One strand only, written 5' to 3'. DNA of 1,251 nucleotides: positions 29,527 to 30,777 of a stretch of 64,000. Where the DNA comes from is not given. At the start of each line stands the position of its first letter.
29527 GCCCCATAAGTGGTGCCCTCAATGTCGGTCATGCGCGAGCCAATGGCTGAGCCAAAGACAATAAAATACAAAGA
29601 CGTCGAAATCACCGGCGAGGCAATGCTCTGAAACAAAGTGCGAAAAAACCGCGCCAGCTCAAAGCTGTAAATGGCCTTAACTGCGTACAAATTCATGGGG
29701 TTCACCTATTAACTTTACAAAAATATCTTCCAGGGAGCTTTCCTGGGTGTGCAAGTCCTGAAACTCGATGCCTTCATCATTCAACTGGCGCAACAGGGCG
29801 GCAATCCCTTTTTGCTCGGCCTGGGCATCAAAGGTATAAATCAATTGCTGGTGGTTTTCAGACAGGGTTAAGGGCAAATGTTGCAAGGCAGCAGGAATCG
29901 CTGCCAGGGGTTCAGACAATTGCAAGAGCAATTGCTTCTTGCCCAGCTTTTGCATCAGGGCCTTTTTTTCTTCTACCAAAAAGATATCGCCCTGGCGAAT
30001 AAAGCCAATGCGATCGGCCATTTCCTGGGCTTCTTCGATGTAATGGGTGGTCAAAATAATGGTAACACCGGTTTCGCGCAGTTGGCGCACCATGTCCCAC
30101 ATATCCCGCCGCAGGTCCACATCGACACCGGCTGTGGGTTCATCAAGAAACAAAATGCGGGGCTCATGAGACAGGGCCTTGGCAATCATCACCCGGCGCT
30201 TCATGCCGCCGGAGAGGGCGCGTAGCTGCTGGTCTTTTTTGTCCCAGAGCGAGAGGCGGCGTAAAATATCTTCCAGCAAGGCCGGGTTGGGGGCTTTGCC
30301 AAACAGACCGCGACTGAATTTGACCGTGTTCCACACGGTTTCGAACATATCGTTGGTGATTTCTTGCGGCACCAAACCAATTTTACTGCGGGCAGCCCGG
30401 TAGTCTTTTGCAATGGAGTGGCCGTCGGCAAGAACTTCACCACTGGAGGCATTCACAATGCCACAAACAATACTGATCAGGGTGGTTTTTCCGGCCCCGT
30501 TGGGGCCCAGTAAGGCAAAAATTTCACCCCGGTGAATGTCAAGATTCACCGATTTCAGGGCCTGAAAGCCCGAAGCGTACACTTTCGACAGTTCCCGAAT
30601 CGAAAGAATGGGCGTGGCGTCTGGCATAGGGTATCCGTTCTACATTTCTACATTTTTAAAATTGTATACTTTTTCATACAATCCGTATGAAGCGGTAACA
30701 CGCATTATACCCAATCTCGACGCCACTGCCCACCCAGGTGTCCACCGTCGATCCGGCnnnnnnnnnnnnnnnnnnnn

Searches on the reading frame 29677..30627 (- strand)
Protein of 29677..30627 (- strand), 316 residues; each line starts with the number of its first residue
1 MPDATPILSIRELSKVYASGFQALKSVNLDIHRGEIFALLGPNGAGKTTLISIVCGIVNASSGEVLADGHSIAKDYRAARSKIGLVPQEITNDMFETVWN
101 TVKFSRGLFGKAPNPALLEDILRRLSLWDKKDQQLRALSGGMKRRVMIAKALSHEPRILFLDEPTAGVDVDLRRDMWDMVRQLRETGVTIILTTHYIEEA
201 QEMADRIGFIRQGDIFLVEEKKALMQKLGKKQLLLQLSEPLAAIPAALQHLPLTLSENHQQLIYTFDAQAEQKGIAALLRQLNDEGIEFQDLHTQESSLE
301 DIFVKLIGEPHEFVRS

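Call 14: search_protein_families(library=pfam, proteins=[window:29677-30627:-])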
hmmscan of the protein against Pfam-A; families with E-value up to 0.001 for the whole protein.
window:29677-30627:- (316 aa): 8 families
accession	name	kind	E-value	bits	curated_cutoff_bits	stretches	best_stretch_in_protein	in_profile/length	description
PF00005.33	ABC_tran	-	9.5e-35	120.6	25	1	24-166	1-137/137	ABC transporter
PF13304.12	AAA_21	-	2.2e-11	44.8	27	1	129-195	229-298/304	AAA domain, putative AbiEii toxin, Type IV TA system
PF02463.25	SMC_N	-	6.1e-05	23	40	0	13-52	2-42/220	RecF/RecN/SMC N terminal domain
PF13175.12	AAA_15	-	8e-05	22.9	32.1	0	13-59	3-48/374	AAA ATPase domain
PF00931.28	NB-ARC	-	0.00014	21.6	23.5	0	117-234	66-180/248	NB-ARC domain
PF13476.12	AAA_23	-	0.00026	22.1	27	1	16-55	2-40/201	AAA domain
PF13732.12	DrrA1-3_C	-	0.0004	21.5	27.4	1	224-306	6-80/81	ATP-binding protein DrrA1-3-like, C-terminal domain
PF13479.12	AAA_24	-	0.00077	19.8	27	0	171-205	105-139/195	AAA domain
